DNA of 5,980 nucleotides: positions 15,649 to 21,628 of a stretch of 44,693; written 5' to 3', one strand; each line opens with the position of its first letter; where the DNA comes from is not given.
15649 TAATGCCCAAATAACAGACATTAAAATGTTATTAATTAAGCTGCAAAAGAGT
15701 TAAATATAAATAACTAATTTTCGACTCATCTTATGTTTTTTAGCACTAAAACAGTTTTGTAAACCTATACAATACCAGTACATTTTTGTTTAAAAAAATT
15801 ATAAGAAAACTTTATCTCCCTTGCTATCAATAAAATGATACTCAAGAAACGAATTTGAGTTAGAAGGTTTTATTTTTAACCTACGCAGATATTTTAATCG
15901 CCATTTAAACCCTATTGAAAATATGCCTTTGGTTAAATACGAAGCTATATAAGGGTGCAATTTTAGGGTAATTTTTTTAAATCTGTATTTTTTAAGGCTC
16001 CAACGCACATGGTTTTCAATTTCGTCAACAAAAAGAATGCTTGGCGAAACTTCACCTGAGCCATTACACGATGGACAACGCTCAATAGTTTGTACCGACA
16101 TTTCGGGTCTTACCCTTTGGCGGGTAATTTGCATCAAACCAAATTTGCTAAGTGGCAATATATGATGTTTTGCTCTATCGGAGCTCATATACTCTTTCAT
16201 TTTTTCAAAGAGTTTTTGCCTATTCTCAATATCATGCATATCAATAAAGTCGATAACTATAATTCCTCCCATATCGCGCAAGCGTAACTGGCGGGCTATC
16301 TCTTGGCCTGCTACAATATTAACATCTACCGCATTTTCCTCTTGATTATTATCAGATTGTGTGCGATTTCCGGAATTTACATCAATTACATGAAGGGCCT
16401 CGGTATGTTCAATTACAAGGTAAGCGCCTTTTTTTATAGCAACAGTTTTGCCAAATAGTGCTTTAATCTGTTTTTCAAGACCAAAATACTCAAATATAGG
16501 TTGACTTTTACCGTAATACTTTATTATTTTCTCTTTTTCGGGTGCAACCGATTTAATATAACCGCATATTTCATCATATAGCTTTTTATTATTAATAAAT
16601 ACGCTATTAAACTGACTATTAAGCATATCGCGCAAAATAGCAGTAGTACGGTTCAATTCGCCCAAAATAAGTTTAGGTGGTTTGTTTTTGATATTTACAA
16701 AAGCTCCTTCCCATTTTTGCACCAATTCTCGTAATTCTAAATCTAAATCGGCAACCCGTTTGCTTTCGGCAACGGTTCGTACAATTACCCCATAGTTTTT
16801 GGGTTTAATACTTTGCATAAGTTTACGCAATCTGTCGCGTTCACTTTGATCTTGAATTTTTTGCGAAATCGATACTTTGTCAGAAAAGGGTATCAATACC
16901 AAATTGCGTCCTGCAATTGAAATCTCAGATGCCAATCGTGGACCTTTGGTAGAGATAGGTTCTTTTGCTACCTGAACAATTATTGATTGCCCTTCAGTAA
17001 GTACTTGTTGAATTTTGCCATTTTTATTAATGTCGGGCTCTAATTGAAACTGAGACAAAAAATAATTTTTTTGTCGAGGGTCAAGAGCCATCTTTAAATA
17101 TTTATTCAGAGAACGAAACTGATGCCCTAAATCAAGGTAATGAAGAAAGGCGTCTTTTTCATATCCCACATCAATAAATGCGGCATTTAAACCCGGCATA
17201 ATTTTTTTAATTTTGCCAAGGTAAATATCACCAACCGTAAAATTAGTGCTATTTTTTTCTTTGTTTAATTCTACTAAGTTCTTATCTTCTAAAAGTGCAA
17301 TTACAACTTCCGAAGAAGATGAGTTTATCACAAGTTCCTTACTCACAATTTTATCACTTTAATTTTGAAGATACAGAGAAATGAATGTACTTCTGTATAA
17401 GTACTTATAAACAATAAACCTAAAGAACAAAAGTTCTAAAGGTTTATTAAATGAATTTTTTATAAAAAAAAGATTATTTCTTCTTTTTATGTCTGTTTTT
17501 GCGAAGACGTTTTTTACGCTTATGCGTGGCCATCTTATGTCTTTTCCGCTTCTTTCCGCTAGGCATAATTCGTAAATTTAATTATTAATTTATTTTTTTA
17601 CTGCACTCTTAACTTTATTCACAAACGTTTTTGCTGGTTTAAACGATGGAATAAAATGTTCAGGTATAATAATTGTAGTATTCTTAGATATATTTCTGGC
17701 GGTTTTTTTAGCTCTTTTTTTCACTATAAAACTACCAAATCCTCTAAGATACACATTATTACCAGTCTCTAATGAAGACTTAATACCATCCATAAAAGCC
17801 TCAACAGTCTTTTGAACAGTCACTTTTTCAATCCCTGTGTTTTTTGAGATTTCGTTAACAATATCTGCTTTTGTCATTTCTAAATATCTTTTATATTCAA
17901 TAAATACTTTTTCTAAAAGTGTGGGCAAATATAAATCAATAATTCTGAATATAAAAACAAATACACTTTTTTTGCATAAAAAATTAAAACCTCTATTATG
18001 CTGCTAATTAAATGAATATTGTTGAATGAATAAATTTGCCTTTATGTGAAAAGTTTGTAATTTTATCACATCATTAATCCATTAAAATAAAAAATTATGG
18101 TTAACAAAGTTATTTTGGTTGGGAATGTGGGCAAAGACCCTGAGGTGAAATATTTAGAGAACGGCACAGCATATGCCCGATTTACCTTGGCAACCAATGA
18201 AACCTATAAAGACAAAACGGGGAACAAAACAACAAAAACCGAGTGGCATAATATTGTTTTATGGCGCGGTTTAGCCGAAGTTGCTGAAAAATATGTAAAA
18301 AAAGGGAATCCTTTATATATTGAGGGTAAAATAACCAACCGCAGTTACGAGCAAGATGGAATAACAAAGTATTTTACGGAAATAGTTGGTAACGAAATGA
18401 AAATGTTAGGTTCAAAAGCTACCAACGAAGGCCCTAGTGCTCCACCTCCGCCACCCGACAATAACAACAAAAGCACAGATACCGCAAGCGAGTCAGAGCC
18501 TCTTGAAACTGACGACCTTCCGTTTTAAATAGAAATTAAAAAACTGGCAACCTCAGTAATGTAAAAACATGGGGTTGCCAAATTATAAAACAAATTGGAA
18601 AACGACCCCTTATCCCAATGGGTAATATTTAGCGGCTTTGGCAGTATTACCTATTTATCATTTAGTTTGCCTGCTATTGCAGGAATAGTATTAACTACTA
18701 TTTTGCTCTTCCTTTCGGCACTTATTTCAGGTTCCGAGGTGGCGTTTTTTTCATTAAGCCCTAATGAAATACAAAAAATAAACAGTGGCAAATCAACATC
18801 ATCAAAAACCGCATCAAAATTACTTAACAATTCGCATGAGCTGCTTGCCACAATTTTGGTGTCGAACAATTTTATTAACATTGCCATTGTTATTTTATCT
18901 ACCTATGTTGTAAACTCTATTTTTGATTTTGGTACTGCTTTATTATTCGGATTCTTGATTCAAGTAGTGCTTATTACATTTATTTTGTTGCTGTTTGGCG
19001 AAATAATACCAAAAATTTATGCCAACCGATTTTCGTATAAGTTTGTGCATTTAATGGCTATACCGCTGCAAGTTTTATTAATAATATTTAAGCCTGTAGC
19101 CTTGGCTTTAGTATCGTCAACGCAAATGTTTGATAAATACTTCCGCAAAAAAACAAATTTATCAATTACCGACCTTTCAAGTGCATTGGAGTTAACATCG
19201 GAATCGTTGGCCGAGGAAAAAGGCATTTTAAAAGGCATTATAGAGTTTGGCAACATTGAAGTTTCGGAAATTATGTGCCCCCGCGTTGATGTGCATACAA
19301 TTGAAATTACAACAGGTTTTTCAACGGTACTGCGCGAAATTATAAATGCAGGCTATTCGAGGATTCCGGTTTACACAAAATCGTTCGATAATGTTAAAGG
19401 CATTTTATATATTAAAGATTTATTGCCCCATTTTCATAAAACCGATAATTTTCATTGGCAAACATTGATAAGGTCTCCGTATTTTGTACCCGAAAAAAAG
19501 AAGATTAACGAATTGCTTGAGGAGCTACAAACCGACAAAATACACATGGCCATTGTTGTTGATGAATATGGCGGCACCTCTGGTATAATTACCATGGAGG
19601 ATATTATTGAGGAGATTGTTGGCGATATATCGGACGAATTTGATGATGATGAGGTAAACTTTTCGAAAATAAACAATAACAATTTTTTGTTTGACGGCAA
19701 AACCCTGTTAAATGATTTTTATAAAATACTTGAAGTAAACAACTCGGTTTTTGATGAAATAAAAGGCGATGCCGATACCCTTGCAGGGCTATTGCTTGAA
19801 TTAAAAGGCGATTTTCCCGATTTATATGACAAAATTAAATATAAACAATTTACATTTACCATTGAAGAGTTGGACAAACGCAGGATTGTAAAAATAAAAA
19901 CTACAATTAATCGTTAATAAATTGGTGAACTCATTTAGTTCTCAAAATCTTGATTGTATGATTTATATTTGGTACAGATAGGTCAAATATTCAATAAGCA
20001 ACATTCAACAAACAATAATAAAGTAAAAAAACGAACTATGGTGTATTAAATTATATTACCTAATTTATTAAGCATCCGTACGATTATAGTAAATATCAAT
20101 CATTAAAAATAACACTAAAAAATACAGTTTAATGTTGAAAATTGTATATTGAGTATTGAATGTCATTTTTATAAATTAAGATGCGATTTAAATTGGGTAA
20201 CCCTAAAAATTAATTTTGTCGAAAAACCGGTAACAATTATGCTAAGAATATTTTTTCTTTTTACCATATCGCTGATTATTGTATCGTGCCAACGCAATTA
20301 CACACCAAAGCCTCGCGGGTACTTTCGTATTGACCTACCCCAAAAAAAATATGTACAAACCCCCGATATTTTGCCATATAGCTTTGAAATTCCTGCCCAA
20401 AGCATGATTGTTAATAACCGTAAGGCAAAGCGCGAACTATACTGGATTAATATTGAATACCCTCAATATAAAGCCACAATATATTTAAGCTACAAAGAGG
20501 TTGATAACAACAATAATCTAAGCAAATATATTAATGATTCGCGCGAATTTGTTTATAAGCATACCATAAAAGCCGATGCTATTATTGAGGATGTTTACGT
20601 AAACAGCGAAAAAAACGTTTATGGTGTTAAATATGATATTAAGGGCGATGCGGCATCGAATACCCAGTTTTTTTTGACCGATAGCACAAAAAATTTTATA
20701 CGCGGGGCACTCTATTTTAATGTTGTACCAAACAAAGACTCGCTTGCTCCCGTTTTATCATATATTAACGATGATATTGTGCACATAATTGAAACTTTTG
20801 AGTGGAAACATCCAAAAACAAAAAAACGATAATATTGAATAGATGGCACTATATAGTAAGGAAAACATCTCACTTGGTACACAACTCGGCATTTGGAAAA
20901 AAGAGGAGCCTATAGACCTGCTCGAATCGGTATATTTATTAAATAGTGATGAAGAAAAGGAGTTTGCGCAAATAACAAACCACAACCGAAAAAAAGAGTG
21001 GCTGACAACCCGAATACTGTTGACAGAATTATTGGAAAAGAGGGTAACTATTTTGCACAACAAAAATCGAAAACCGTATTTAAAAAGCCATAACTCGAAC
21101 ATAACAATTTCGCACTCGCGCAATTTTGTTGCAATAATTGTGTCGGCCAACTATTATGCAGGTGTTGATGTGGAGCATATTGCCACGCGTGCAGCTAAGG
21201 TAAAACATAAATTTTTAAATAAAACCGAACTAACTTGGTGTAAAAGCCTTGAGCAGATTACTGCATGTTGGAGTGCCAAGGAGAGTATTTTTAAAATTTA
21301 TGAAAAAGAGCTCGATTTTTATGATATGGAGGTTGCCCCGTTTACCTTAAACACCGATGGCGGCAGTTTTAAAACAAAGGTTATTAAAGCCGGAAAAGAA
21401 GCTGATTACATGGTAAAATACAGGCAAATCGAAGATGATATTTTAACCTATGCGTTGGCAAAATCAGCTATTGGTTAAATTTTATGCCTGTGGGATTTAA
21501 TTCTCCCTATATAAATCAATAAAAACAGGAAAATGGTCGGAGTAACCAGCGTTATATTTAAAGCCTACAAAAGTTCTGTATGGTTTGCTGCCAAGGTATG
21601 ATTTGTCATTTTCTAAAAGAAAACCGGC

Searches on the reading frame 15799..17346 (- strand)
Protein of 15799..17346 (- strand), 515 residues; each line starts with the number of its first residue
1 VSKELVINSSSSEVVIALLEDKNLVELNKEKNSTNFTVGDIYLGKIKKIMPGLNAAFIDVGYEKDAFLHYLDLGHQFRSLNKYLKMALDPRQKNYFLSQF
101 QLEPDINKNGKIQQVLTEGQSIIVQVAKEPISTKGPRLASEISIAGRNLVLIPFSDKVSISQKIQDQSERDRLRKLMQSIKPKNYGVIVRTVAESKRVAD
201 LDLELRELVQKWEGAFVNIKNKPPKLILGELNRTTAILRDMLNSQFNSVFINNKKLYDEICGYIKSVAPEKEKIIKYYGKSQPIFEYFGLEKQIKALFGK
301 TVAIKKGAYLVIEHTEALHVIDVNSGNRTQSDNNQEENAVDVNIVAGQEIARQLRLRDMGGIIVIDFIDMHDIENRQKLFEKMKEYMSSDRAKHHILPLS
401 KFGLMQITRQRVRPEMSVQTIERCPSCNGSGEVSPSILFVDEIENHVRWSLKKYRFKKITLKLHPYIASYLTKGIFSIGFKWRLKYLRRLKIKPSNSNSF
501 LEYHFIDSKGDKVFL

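Call 60: search_protein_families(library=pfam, proteins=[window:15799-17346:-], max_evalue=0.00001)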
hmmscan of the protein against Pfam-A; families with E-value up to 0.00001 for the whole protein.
window:15799-17346:- (515 aa): 1 family
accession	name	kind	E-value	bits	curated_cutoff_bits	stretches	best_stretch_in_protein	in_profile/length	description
PF10150.14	RNase_E_G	-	3.4e-97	325.5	25.5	1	143-412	1-270/270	Ribonuclease E/G family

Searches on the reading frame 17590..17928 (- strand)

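Call 83: search_protein_families(library=pfam, proteins=[window:17590-17928:-], max_evalue=0.001)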
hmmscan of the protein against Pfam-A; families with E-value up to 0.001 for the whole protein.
window:17590-17928:- (112 aa): 5 families
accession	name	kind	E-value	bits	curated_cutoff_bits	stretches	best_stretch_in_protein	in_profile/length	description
PF00216.26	Bac_DNA_binding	-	1.3e-26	93.1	22.4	1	18-106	1-89/90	Bacterial DNA-binding protein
PF18291.6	HU-HIG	-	5.9e-10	39.7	26.2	1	8-109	22-121/125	HU domain fused to wHTH, Ig, or Glycine-rich motif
PF14908.11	HU-CCDC81_euk_1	-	2.8e-05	24.5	26.1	1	34-106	20-85/89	CCDC81 eukaryotic HU domain 1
PF18175.6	HU-CCDC81_bac_2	-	0.00022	21.5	35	1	24-72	4-52/70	CCDC81-like prokaryotic HU domain 2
PF18289.6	HU-CCDC81_euk_2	-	0.00031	21.1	26.1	1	25-73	8-58/75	CCDC81 eukaryotic HU domain 2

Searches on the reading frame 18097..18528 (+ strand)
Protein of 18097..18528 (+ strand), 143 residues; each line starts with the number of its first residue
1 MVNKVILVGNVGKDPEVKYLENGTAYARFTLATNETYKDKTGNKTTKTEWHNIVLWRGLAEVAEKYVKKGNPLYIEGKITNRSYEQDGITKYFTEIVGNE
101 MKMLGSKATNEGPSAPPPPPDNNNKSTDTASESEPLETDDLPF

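Call 83: search_protein_families(library=pfam, proteins=[window:18097-18528:+], max_evalue=0.001)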
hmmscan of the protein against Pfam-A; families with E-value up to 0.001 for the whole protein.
window:18097-18528:+ (143 aa): 1 family
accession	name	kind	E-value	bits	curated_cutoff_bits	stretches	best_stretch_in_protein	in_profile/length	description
PF00436.31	SSB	-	2.7e-36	124.2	26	1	2-104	1-104/104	Single-strand binding protein family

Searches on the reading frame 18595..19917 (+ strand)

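Call 83: search_protein_families(library=pfam, proteins=[window:18595-19917:+], max_evalue=0.001)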
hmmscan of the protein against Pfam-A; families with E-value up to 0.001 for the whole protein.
window:18595-19917:+ (440 aa): 3 families
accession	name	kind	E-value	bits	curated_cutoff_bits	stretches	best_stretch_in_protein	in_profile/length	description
PF01595.25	CNNM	-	2.6e-33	115.6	28.4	1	33-204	2-174/181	Cyclin M transmembrane N-terminal domain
PF03471.22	CorC_HlyC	-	3.1e-16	59.6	27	1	358-438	2-79/81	Transporter associated domain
PF00571.33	CBS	-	2.7e-15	56.9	24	2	293-342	7-56/57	CBS domain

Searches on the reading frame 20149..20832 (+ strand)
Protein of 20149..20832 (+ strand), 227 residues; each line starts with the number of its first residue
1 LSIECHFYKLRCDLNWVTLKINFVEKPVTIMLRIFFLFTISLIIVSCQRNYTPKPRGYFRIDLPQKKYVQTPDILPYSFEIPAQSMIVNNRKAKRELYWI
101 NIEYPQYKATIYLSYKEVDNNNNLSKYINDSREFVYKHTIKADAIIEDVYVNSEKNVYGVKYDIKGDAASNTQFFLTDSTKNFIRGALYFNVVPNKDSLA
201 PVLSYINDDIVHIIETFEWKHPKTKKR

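Call 83: search_protein_families(library=pfam, proteins=[window:20149-20832:+], max_evalue=0.001)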
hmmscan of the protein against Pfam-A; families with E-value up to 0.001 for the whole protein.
window:20149-20832:+ (227 aa): 1 family
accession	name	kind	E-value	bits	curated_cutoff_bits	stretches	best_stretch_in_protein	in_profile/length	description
PF25593.1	GldD_lipo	-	1.9e-69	233.4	27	1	49-219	2-170/170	Gliding motility lipoprotein GldD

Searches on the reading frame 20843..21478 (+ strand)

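Call 83: search_protein_families(library=pfam, proteins=[window:20843-21478:+], max_evalue=0.001)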
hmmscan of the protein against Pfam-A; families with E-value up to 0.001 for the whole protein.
window:20843-21478:+ (211 aa): 1 family
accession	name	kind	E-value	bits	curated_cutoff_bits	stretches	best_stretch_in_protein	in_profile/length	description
PF01648.25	ACPS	-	3e-09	37.3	25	1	107-178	3-87/111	4'-phosphopantetheinyl transferase superfamily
